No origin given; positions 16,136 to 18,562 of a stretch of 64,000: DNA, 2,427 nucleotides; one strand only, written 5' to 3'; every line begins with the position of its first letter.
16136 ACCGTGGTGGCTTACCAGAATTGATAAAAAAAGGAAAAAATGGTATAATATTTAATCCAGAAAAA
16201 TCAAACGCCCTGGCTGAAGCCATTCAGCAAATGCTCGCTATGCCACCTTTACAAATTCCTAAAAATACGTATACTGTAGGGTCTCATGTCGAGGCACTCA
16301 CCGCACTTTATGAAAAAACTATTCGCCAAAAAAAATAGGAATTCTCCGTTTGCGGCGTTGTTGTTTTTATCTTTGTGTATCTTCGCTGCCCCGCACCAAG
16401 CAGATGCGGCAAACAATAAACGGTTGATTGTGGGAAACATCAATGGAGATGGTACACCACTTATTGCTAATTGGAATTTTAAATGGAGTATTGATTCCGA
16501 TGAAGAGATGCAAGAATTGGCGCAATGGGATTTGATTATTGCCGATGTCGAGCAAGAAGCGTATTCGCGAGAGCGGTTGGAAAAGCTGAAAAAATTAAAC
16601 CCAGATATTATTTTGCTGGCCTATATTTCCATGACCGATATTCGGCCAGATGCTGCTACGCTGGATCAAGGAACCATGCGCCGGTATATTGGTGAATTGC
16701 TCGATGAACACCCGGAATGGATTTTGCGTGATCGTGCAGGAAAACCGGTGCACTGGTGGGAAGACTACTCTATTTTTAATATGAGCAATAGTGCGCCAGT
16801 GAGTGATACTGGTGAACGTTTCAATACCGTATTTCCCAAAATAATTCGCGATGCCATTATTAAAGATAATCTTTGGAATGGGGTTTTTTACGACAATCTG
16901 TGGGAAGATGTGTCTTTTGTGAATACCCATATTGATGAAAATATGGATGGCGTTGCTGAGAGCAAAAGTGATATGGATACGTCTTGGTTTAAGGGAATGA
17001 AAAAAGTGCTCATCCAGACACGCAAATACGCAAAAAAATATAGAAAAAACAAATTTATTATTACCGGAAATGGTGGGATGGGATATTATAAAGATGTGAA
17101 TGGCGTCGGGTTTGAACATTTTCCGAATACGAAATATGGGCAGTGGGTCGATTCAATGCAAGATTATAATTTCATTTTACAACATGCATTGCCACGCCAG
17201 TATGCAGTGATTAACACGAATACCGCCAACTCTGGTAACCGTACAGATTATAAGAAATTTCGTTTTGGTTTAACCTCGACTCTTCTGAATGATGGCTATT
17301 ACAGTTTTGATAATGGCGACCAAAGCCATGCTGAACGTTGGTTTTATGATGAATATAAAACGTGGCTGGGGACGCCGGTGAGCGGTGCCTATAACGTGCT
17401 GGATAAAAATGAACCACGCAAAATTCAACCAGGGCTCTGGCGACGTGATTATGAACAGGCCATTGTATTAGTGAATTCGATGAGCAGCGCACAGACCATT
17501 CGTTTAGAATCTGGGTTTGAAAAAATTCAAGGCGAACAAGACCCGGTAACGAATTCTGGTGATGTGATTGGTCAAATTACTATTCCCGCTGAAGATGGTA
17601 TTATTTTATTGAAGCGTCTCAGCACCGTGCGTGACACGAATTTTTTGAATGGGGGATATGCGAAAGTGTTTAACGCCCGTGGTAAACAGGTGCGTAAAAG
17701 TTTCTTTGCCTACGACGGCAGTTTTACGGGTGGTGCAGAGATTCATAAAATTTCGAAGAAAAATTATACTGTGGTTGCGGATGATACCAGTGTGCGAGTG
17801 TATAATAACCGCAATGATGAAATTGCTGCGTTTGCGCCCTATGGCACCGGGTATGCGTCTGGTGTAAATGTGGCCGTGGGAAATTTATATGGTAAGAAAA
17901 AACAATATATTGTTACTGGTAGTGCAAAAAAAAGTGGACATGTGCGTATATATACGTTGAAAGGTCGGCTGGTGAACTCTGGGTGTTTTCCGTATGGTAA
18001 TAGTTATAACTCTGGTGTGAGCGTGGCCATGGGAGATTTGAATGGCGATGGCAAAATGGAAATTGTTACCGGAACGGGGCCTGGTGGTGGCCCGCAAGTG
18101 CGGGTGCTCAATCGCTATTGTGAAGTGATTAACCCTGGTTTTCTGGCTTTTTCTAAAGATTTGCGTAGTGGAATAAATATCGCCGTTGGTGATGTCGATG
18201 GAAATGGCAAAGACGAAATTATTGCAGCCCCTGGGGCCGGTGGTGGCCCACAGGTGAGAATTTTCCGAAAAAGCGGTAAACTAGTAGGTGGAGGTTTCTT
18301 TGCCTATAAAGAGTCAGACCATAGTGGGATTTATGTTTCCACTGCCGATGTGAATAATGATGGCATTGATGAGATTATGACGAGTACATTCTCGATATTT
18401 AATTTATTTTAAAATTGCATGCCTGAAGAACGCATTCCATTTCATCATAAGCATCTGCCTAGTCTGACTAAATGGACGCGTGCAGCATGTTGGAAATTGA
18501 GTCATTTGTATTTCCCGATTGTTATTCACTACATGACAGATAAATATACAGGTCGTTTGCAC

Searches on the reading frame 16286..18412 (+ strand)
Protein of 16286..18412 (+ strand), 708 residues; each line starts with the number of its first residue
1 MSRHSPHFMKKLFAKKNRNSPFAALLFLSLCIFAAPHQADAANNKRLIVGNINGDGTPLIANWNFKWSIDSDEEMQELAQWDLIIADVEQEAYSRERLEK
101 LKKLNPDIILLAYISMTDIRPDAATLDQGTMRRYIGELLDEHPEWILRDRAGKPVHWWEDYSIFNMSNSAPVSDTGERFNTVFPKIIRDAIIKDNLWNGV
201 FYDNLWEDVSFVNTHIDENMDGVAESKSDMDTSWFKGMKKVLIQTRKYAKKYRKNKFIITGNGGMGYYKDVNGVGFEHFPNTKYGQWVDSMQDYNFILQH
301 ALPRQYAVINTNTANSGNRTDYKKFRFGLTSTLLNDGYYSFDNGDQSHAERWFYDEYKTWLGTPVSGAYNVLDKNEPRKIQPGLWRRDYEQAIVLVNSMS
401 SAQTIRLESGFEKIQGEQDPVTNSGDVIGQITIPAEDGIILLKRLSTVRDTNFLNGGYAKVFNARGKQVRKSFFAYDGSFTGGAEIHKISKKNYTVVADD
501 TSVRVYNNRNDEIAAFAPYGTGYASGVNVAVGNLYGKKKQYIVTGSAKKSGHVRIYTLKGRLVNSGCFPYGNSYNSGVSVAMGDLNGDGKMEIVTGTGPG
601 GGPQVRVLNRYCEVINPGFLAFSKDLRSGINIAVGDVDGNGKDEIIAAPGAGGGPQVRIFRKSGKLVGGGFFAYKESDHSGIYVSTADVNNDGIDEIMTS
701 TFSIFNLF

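Call 50: search_protein_families(library=pfam, proteins=[window:16286-18412:+], max_evalue=0.001)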
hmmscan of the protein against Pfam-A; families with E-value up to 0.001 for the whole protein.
window:16286-18412:+ (708 aa): 3 families
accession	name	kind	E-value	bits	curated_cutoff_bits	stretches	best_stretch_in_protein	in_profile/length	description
PF14885.12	GHL15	-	5.7e-30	105.6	27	1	102-392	1-270/271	Hypothetical glycosyl hydrolase family 15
PF13517.12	FG-GAP_3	-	2.4e-14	54.1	26.9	2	636-698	1-60/61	FG-GAP-like repeat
PF01839.29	FG-GAP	-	2.2e-13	50.2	22.1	1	577-601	2-26/37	FG-GAP repeat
